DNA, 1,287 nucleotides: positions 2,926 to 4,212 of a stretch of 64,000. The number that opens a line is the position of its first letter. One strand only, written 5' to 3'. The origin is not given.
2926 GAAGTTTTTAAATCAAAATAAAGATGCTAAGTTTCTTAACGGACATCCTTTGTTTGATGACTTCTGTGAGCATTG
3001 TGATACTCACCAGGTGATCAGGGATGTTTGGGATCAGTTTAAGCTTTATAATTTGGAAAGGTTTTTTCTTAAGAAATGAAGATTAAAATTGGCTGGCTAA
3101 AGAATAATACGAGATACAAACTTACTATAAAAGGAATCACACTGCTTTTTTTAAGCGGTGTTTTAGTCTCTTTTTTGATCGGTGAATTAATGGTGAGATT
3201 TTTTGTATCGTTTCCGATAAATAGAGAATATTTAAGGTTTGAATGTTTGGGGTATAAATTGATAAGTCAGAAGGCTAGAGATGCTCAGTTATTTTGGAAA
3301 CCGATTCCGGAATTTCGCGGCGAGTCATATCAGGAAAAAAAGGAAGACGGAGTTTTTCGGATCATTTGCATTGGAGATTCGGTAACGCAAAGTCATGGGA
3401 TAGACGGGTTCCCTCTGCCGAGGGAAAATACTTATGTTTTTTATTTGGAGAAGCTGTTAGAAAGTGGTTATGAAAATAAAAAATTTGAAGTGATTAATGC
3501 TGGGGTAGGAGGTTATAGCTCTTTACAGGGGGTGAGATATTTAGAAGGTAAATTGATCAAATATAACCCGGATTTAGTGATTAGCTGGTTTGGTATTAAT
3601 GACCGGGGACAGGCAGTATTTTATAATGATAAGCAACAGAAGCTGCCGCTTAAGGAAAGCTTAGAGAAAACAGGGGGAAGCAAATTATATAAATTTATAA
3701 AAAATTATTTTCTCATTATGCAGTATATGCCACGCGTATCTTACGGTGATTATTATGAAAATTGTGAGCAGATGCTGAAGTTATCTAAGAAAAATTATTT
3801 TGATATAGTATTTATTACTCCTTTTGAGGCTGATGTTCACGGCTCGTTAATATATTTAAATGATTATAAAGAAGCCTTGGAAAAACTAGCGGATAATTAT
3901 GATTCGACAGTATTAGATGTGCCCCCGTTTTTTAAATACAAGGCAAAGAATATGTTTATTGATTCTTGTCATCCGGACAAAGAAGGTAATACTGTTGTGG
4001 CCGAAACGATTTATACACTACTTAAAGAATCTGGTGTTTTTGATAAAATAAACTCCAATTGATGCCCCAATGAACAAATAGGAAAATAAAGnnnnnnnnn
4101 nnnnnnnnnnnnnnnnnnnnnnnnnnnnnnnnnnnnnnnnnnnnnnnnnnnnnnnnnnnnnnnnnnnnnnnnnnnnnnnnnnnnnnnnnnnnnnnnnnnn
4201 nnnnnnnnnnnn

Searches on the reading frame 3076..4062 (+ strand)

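Call 8: search_protein_families(library=pfam, proteins=[window:3076-4062:+], max_evalue=0.001)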
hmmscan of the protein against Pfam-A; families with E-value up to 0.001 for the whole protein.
window:3076-4062:+ (328 aa): 2 families
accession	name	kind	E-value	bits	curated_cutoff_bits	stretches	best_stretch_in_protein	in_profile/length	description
PF13472.12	Lipase_GDSL_2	-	2e-16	61.4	32.9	1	98-305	1-176/178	GDSL-like Lipase/Acylhydrolase family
PF00657.28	Lipase_GDSL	-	1.4e-06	29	23.6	1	96-311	1-207/208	GDSL-like Lipase/Acylhydrolase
